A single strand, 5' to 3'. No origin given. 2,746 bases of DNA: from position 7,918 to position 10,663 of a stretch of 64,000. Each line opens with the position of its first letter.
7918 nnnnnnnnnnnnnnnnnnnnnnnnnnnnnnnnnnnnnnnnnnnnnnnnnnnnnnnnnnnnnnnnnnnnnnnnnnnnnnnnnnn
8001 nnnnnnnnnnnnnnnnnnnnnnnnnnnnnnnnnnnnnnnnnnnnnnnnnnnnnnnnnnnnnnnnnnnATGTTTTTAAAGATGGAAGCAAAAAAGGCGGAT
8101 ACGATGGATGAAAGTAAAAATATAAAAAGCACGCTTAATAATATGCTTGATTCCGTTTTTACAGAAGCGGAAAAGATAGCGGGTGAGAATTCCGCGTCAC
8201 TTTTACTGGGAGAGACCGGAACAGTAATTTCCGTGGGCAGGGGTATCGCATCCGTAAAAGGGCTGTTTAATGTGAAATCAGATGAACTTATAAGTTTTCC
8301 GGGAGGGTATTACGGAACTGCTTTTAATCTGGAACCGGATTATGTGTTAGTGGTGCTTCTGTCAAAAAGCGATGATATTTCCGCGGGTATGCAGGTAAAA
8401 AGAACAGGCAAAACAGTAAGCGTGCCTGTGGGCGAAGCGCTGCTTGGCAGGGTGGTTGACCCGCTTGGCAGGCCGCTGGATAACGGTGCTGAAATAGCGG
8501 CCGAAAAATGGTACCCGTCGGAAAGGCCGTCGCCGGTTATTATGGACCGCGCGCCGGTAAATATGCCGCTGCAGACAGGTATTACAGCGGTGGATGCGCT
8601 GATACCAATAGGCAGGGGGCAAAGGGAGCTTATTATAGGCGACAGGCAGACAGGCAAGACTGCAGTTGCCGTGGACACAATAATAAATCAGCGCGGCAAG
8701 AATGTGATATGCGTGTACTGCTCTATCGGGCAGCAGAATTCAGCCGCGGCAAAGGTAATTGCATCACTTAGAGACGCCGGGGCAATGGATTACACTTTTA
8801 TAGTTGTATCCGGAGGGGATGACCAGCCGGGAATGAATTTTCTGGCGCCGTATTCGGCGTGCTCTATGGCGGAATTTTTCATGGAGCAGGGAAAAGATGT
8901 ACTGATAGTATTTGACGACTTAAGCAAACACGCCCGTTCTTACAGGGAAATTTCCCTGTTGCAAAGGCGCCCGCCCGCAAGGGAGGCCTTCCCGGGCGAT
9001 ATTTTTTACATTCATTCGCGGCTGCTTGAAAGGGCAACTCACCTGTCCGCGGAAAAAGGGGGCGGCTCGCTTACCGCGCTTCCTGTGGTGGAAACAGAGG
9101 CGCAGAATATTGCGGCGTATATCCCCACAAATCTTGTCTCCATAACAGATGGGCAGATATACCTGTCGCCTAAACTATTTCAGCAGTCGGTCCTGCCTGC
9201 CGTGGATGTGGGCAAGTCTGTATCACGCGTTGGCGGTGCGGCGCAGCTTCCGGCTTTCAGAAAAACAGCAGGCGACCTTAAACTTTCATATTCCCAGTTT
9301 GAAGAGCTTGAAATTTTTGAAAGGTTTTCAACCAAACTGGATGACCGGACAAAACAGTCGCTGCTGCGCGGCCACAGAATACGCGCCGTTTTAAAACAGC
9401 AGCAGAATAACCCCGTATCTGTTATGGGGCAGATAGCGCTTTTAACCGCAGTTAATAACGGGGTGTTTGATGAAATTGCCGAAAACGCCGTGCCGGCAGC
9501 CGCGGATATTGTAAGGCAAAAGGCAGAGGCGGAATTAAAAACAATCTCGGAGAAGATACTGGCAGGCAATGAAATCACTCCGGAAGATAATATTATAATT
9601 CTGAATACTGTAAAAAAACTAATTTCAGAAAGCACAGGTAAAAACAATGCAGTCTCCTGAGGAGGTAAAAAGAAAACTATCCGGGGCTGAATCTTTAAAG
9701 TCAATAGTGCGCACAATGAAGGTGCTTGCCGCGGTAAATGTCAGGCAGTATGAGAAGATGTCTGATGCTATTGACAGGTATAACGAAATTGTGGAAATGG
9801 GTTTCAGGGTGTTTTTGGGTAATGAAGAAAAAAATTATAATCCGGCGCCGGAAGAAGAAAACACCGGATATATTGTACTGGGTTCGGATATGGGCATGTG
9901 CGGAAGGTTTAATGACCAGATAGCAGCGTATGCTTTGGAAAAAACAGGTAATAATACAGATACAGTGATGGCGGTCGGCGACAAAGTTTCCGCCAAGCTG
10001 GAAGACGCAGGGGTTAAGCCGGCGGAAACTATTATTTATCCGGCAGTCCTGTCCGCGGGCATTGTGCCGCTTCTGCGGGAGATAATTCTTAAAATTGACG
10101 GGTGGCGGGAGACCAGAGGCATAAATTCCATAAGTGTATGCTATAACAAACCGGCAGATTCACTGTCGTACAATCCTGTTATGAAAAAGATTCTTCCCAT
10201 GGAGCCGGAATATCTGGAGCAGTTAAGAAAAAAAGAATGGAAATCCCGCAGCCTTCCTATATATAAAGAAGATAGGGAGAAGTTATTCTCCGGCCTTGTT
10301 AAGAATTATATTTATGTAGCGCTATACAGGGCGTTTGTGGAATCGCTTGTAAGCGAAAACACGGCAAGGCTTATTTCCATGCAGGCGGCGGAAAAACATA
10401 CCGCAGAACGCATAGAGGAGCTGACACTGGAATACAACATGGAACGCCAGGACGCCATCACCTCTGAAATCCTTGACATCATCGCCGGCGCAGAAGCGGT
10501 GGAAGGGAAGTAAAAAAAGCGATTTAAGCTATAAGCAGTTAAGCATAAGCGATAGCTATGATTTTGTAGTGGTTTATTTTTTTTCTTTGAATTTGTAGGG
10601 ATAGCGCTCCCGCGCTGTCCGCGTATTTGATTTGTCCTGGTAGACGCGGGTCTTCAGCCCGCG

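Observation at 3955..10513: Complete N-ATPase-type F-ATPase operon (atpD-atpC-atpQ-atpR-atpB-atpE-atpF-atpA-atpG, no delta gene)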

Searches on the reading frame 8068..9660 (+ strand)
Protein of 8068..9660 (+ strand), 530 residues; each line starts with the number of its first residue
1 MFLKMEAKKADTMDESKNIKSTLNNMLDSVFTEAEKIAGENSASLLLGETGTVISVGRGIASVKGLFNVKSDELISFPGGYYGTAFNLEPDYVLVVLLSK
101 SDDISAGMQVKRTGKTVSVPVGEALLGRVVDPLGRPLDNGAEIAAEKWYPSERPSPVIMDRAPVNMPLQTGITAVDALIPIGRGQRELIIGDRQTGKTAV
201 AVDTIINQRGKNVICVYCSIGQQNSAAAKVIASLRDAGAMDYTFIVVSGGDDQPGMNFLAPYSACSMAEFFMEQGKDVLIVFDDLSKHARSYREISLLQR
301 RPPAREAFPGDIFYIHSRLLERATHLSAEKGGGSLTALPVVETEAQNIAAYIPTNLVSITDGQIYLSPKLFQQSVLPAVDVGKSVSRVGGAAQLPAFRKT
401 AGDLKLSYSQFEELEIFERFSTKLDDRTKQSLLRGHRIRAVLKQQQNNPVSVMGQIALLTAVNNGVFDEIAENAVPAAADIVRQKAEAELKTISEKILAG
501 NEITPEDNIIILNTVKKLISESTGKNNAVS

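Call 3: search_protein_families(library=pfam, proteins=[window:8068-9660:+], max_evalue=0.01)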
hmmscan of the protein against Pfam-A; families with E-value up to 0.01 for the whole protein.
window:8068-9660:+ (530 aa): 3 families
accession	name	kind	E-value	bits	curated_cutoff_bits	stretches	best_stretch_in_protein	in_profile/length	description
PF00006.31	ATP-synt_ab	-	7.4e-78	261.5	29.5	1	171-386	1-213/213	ATP synthase alpha/beta family, nucleotide-binding domain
PF00306.32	ATP-synt_ab_C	-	1.2e-29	103.6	27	1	393-516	1-124/126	ATP synthase alpha/beta chain, C terminal domain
PF02874.29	ATP-synt_ab_N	-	1.7e-10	41.7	20.9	1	49-114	4-69/69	ATP synthase alpha/beta family, beta-barrel domain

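Call 4: search_protein_families(library=ncbifam, proteins=[window:8068-9660:+], max_evalue=0.01)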
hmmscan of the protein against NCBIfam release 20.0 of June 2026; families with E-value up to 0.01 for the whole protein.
window:8068-9660:+ (530 aa): 36 families (the best 25 are shown)
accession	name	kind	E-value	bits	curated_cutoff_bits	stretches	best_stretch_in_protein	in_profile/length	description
TIGR03324.1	alt_F1F0_F1_al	exception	8.6e-225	747.1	750.5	1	24-517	2-495/497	alternate F1F0 ATPase, F1 subunit alpha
NF009884.0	PRK13343.1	equivalog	8.6e-207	687.7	554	1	37-521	17-501/507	F0F1 ATP synthase subunit alpha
TIGR00962.1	atpA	equivalog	4.4e-184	612.9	484.45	1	46-517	23-496/503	F0F1 ATP synthase subunit alpha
NF045863.1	glide_MMOB1660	exception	1.1e-121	407.3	600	1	54-471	4-426/515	MMOB1660 family gliding motility ATPase complex subunit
NF005523.0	PRK07165.1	equivalog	7.3e-93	311.9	414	1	93-521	49-474/509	ATP F0F1 synthase subunit alpha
NF045936.2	MSC_0619_alpha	exception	1.3e-83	281.4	520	1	157-473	114-425/505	MSC_0619 family F1-like ATPase alpha subunit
TIGR02546.1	III_secr_ATP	equivalog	9.2e-62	209.1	604.75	1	88-461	48-420/423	type III secretion system ATPase SctN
NF005391.0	PRK06936.1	equivalog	8.8e-59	199.4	657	1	93-461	71-436/439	type III secretion system ATPase SctN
TIGR03496.1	FliI_clade1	equivalog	1e-58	199.1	619.1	1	86-459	39-411/414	flagellar protein export ATPase FliI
NF005295.0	PRK06820.1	equivalog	1.2e-53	182.7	690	1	49-449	29-425/440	EscN/YscN/HrcN family type III secretion system ATPase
TIGR03498.1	FliI_clade3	equivalog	1.9e-51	175.1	587.45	1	86-458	41-413/418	flagellar protein export ATPase FliI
TIGR01026.1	fliI_yscN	subfamily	2.3e-51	174.9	379.5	1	88-416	67-389/440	FliI/YscN family ATPase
TIGR03497.1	FliI_clade2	equivalog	4.9e-51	174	629.8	1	91-460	44-410/413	flagellar protein export ATPase FliI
NF006575.0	PRK09099.1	subfamily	2.9e-49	168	706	1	91-462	72-440/443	type III secretion system ATPase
NF006012.0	PRK08149.1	equivalog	3.9e-49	167.7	594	1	91-450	57-417/431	type III secretion system ATPase SctN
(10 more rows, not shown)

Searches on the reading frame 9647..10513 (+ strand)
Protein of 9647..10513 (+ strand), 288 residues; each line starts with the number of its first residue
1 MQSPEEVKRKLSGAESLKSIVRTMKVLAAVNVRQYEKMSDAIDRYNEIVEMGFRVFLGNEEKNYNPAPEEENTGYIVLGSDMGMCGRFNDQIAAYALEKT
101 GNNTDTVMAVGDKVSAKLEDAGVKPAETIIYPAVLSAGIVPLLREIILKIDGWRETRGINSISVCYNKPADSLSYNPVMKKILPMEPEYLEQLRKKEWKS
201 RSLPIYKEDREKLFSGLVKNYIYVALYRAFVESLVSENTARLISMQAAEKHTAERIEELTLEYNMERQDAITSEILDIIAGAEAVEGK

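Call 3: search_protein_families(library=pfam, proteins=[window:9647-10513:+], max_evalue=0.01)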
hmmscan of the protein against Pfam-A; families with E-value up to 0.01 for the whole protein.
window:9647-10513:+ (288 aa): 1 family
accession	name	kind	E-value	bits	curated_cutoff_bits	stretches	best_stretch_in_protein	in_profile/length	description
PF00231.24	ATP-synt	-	5.4e-60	203.9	39.9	1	5-285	3-285/285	ATP synthase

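Call 4: search_protein_families(library=ncbifam, proteins=[window:9647-10513:+], max_evalue=0.01)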
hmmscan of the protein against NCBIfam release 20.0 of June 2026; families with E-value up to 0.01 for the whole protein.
window:9647-10513:+ (288 aa): 13 families
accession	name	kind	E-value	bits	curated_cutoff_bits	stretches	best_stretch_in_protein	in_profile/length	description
TIGR03323.1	alt_F1F0_F1_gam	exception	3.6e-78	262.8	282.35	1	8-284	2-284/285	alternate F1F0 ATPase, F1 subunit gamma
TIGR01146.1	ATPsyn_F1gamma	equivalog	5.2e-42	144.6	194.45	1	4-285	4-286/286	ATP synthase F1 subunit gamma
NF004144.0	PRK05621.1-1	equivalog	2.2e-35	122.5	372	1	1-285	1-287/287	F0F1 ATP synthase subunit gamma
NF009957.0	PRK13424.1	equivalog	2.7e-30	105.6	436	1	1-287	1-291/291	F0F1 ATP synthase subunit gamma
NF010708.0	PRK14110.1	equivalog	4.2e-29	101.9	445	1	3-286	5-291/291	F0F1 ATP synthase subunit gamma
NF004145.0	PRK05621.1-2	equivalog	1.9e-28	99.8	317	1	5-286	5-303/306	F0F1 ATP synthase subunit gamma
NF010709.0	PRK14111.1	equivalog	2.6e-28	99.3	425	1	1-286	1-289/290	F0F1 ATP synthase subunit gamma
NF004146.0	PRK05621.1-4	equivalog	2.9e-27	95.8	342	1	1-285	1-296/296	F0F1 ATP synthase subunit gamma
NF009959.0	PRK13426.1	equivalog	1.2e-26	93.9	394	1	1-284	1-290/291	F0F1 ATP synthase subunit gamma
NF004147.0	PRK05621.2-1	equivalog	5.3e-26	92.1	382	1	2-286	3-293/293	F0F1 ATP synthase subunit gamma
NF009960.0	PRK13427.1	equivalog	7.3e-23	81.5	432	1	159-285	166-288/289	F0F1 ATP synthase subunit gamma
NF009958.0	PRK13425.1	equivalog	7.6e-20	71.5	501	1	5-286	5-291/292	F0F1 ATP synthase subunit gamma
NF009956.0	PRK13422.1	equivalog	3.4e-15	56.2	582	1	6-285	6-298/298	F0F1 ATP synthase subunit gamma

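Call 8: find_encoding_contigs(protein=window:9647-10513:+, flank=10000, max_places=6)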
Protein window:9647-10513:+ (288 aa): 3 contigs read that carry it; 2 places shown.
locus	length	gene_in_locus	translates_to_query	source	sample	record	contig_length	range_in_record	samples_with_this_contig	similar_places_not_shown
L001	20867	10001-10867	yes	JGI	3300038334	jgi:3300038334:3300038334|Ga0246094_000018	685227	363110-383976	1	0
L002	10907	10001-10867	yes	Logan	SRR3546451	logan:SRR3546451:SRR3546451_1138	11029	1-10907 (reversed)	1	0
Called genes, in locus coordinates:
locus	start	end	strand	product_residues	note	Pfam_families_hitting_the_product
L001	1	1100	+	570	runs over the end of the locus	PF02927:CelD_N, PF00759:Glyco_hydro_9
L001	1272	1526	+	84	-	-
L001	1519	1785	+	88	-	PF05016:ParE_toxin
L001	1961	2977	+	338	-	PF00356:LacI, PF00532:Peripla_BP_1, PF13407:Peripla_BP_4, PF13377:Peripla_BP_3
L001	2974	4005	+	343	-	PF00356:LacI, PF00532:Peripla_BP_1, PF13407:Peripla_BP_4, PF13377:Peripla_BP_3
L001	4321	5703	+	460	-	PF02874:ATP-synt_ab_N, PF00006:ATP-synt_ab, PF22919:ATP-synt_VA_C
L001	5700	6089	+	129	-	PF02823:ATP-synt_DE_N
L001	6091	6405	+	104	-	PF09527:ATPase_gene1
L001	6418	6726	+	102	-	PF12966:AtpR (weak)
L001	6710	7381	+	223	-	PF00119:ATP-synt_A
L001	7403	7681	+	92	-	PF00137:ATP-synt_C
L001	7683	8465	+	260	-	PF00430:ATP-synt_B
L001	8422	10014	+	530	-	PF02874:ATP-synt_ab_N, PF00006:ATP-synt_ab, PF00306:ATP-synt_ab_C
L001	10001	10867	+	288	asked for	PF00231:ATP-synt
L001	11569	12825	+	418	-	PF03781:FGE-sulfatase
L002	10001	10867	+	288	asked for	PF00231:ATP-synt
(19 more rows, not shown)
